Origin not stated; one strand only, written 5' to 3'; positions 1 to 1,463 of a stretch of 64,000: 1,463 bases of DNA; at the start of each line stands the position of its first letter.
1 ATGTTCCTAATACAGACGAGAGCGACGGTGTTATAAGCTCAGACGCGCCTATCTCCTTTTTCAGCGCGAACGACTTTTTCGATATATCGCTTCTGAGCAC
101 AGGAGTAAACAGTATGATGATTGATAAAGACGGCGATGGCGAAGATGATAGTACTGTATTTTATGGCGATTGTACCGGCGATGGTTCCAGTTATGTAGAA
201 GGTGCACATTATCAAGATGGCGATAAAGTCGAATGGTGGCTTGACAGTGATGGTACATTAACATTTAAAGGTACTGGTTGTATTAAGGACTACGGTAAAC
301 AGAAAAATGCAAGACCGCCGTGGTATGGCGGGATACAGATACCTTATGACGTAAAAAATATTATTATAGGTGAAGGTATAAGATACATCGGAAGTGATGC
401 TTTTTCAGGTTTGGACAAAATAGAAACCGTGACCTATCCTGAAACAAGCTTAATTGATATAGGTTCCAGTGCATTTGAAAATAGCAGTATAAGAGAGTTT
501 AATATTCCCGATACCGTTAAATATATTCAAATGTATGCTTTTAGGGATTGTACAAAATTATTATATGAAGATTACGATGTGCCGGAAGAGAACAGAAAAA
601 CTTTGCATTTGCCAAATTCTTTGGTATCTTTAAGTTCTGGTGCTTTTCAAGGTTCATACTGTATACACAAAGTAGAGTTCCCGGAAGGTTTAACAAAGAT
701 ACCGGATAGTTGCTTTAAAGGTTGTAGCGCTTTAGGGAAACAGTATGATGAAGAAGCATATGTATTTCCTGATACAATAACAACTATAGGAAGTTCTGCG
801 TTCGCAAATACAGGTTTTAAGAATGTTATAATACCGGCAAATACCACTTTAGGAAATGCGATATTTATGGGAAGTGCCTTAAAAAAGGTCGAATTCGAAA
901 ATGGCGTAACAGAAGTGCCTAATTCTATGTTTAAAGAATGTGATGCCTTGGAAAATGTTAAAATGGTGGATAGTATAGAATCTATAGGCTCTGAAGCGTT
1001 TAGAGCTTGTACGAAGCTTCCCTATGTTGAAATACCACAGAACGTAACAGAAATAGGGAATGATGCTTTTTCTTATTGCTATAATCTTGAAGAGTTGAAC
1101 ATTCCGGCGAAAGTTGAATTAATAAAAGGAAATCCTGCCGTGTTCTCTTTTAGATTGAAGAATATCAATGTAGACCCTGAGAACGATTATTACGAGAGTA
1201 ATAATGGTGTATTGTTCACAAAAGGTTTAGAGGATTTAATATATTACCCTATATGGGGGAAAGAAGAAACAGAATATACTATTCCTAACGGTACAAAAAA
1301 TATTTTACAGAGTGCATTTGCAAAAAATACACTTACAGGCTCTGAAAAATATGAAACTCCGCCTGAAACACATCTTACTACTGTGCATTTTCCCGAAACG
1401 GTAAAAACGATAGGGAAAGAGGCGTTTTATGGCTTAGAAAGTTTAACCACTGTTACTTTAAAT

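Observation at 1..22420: Integrative element with an atypical gene set: sigma factor, CpaB-like, S1-like, PrgI-VirB4, wHTH, RusA-like, Rep/relaxase candidate, NdpA, Xis, Int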

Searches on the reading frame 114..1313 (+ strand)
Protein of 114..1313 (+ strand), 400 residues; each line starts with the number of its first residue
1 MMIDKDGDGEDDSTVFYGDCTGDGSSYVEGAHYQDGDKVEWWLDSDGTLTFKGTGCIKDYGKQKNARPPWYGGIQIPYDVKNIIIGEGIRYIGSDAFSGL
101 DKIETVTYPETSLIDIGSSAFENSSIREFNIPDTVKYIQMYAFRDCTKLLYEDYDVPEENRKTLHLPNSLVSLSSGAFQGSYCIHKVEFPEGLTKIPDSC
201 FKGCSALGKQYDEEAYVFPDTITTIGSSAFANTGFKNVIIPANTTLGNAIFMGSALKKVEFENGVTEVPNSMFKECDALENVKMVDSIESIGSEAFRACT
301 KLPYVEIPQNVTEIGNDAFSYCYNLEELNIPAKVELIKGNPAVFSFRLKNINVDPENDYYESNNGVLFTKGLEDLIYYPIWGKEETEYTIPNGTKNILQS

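Call 25: find_related_loci(query=window:114-1313:+, collection=genome_contigs, flank=10000)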
Query window:114-1313:+ (400 aa) in genome_contigs; peptide patterns used: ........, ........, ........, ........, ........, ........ (x = any residue, [..] = any of these).
20 stretches matched a pattern; 1 encode a relative of the query (tblastn E <= 1e-3); 1 distinct loci.
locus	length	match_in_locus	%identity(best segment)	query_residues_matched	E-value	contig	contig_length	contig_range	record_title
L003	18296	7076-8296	50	1-397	8e-123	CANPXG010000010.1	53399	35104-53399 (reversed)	MAG: uncultured Clostridia bacterium isolate Lapin-003-2__bin74 genome assembly, contig: Lapin-003-2__NODE_573_length_53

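Call 27: search_protein_families(library=pfam, proteins=[L003:852-6413:+, L003:15597-16160:+, L003:16330-17799:+, L003:17796-18227:+], max_evalue=0.01)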
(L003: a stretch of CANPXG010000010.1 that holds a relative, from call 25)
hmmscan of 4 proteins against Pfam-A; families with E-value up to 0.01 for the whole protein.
L003:852-6413:+ (1853 aa): 5 families
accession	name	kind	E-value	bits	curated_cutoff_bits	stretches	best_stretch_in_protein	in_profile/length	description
PF00395.25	SLH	-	7.1e-35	119.2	20.8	3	1688-1730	1-43/44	S-layer homology domain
PF02369.22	Big_1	-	4.2e-20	72.1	34.9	3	1377-1420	18-65/93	Bacterial Ig-like domain (group 1)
PF13620.12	CarboxypepD_reg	-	3.2e-08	34.3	32.3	1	1487-1526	3-43/82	Carboxypeptidase regulatory-like domain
PF11974.14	bMG3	-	3.8e-05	24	34.9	0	1387-1427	23-64/103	Bacterial alpha-2-macroglobulin MG3 domain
PF25788.1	Ig_Rha78A_N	-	0.0026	18.4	27.4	0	1333-1388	31-87/105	Rha78A-like, N-terminal immunoglobulin domain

L003:15597-16160:+ (187 aa): 3 families
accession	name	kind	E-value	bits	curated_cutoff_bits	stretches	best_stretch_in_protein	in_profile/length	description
PF00196.25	GerE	-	1.4e-05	25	23.5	1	138-181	2-45/57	Bacterial regulatory proteins, luxR family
PF04542.20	Sigma70_r2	-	5.5e-05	23.3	24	1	32-92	6-67/71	Sigma-70 region 2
PF08281.18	Sigma70_r4_2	-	0.00031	20.7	25.7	1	139-180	11-53/54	Sigma-70, region 4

L003:16330-17799:+ (489 aa): 0 families

L003:17796-18227:+ (143 aa): 0 families
